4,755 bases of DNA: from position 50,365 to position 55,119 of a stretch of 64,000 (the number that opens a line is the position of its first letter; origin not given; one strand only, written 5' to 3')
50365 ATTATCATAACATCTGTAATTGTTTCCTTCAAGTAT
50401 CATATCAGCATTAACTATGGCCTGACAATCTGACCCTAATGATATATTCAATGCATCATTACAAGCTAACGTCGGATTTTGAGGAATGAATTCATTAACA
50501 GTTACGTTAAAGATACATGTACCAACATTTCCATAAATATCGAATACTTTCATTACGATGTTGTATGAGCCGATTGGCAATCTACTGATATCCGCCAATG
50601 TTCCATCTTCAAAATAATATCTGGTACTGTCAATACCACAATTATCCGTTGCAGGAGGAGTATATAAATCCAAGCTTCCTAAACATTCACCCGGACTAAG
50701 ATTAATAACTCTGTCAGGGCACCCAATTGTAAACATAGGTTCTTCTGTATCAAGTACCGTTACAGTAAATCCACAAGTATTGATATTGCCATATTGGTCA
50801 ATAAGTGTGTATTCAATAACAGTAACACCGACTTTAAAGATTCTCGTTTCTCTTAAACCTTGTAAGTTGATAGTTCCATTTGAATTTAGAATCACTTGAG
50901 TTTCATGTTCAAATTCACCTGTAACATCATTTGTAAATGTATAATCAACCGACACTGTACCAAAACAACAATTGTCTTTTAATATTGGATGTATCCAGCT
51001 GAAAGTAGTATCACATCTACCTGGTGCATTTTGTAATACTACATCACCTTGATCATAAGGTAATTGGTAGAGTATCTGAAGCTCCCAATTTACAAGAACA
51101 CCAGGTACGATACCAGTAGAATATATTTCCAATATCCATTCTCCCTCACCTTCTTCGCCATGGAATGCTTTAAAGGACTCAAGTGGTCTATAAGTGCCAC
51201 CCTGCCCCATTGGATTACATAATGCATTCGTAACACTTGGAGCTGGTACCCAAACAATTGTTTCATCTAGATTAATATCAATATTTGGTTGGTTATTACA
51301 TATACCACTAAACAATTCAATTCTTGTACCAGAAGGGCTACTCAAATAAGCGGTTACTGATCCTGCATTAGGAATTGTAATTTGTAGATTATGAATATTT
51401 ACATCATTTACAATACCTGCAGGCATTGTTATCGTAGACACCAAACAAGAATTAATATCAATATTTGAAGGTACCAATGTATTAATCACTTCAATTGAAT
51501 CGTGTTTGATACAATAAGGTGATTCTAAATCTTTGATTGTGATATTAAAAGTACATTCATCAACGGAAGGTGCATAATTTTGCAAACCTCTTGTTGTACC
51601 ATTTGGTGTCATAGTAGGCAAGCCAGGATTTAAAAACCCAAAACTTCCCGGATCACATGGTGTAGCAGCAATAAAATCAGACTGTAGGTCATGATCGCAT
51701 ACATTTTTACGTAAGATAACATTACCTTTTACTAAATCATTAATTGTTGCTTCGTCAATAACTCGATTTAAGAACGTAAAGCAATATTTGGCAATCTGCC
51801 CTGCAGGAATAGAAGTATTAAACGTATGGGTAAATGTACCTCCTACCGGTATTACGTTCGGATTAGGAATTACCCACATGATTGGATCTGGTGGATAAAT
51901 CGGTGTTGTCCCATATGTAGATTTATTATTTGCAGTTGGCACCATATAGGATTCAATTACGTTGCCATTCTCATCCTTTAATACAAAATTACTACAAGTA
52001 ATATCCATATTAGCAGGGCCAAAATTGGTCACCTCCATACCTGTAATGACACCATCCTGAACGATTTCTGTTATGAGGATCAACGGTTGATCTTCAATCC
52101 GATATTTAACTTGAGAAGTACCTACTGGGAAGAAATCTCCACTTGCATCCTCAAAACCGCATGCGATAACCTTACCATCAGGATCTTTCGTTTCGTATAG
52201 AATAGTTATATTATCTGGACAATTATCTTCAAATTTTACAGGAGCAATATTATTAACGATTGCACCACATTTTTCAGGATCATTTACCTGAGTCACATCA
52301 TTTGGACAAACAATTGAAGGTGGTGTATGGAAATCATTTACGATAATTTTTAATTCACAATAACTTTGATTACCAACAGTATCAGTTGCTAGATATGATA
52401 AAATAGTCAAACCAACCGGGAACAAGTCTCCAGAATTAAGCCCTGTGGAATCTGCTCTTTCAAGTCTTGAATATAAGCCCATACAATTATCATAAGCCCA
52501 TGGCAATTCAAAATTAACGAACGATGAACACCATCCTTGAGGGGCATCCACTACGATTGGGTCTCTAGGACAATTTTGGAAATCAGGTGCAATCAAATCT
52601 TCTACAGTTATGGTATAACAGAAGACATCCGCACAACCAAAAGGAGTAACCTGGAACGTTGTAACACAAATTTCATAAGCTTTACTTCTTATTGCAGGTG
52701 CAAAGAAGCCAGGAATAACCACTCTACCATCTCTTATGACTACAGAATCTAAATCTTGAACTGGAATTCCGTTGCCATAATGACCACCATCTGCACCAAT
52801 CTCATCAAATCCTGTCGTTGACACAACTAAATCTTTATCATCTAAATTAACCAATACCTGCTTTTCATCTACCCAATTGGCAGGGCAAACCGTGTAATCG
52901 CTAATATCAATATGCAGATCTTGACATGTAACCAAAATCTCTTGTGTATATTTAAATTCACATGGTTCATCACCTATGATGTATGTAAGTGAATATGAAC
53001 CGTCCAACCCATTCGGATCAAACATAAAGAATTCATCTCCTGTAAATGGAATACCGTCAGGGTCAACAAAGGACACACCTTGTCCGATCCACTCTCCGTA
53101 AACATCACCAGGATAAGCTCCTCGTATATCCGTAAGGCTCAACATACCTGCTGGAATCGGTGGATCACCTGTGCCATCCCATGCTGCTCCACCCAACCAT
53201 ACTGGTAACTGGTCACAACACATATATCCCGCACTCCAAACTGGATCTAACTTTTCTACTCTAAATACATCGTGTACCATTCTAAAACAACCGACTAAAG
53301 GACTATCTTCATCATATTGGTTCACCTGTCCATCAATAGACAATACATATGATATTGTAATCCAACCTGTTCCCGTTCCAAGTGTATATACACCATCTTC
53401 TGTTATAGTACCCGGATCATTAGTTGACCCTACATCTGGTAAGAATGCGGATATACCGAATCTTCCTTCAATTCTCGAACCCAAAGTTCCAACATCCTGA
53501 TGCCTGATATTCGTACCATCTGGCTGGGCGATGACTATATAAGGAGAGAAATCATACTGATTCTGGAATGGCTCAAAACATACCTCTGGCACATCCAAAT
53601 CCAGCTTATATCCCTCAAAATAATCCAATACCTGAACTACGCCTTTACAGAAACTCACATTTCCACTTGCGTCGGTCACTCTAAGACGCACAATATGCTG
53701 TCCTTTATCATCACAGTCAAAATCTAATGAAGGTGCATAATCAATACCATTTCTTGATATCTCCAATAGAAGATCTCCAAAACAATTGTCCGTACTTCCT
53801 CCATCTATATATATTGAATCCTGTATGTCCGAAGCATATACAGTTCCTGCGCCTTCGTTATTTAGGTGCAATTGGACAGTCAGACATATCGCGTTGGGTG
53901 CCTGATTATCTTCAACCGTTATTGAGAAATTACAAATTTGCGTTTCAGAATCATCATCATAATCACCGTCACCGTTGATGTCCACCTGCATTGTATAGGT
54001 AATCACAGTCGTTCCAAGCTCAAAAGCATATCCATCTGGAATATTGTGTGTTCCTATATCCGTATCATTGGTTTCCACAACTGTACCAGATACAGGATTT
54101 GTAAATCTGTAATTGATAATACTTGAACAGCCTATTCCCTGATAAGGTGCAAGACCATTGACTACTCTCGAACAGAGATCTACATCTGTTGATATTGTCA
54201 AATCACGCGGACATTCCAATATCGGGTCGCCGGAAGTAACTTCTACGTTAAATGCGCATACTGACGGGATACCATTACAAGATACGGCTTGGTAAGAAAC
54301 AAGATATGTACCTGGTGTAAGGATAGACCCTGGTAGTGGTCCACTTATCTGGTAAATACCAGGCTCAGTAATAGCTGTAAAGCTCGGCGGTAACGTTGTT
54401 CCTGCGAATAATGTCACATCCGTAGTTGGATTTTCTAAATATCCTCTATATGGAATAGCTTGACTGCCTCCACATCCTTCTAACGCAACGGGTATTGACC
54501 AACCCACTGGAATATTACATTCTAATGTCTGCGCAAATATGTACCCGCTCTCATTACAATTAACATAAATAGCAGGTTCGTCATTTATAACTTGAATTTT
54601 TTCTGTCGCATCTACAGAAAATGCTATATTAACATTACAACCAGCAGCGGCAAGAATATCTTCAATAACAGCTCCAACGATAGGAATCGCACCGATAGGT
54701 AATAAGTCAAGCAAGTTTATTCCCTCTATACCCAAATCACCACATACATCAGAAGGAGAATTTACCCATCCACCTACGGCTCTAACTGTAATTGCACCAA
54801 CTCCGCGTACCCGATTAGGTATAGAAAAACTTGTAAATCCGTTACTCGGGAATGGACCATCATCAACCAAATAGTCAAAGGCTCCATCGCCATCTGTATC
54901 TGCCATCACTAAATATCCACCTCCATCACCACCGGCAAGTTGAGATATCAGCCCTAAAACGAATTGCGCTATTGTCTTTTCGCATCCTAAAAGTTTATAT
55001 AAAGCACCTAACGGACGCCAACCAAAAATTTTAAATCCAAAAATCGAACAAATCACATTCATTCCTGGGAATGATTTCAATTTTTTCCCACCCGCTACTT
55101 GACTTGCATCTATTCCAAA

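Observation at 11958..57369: Four giant T9SS-cargo paralogues share one collinear Cys-rich chassis but carry unrelated N-terminal heads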

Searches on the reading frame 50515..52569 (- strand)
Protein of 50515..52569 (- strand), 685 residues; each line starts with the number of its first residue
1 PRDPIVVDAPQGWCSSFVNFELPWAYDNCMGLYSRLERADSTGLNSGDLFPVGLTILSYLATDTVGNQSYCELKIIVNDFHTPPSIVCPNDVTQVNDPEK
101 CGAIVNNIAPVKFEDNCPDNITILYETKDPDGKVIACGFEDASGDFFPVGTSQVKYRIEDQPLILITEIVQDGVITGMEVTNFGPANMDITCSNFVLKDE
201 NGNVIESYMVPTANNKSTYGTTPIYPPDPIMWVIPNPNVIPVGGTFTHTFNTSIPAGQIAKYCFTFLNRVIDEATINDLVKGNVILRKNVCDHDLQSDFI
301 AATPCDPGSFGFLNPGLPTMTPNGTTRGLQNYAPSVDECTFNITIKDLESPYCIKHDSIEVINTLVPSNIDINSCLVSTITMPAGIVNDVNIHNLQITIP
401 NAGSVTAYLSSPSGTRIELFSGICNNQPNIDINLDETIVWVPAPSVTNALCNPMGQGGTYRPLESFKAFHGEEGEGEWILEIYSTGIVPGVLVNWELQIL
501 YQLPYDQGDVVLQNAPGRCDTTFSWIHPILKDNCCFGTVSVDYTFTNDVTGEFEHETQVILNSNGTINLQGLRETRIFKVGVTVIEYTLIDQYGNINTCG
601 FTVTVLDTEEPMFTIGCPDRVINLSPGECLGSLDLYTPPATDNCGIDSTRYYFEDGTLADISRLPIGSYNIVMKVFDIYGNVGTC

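Call 33: search_protein_families(library=pfam, proteins=[window:50515-52569:-], max_evalue=0.1)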
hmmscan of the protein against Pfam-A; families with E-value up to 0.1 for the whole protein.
window:50515-52569:- (685 aa): 2 families
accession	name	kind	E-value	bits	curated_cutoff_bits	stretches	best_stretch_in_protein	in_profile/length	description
PF02494.22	HYR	-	7.2e-19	68.3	21.7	3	12-76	21-80/81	HYR domain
PF01483.27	P_proprotein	-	1.4e-06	28.8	21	1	394-498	7-85/86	Proprotein convertase P-domain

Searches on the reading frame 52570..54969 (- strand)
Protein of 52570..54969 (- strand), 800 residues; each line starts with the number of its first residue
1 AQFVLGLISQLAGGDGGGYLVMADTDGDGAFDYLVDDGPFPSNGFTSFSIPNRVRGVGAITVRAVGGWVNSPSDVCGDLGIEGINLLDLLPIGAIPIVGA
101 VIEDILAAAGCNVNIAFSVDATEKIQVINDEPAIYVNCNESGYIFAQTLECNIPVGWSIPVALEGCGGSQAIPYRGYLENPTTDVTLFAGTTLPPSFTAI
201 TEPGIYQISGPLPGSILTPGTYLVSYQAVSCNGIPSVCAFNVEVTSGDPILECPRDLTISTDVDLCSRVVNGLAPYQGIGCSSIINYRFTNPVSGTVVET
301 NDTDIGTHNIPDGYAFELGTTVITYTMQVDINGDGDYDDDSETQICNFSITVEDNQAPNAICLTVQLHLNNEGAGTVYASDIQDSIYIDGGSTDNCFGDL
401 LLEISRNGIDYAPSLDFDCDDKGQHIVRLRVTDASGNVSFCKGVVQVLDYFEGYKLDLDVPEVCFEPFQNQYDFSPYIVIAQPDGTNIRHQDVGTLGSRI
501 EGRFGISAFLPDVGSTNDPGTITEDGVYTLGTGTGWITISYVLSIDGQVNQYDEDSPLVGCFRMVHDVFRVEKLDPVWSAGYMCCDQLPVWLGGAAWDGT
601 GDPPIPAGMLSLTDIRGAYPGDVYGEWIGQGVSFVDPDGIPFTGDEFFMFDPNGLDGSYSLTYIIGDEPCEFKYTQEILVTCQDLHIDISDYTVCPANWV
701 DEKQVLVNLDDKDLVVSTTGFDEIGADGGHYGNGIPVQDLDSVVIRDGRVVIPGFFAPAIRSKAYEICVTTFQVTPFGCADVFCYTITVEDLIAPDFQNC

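Call 33: search_protein_families(library=pfam, proteins=[window:52570-54969:-], max_evalue=0.1)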
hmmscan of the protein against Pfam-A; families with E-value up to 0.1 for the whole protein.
window:52570-54969:- (800 aa): 3 families
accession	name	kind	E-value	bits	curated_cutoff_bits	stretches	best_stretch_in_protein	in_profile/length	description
PF02494.22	HYR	-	0.00045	20.9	21.7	0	289-330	29-67/81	HYR domain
PF20009.4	GEVED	-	0.059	14.6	24.4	0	329-350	6-27/78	GEVED domain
PF10417.14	1-cysPrx_C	-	0.085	13.3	21.1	0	694-707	12-25/41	C-terminal domain of 1-Cys peroxiredoxin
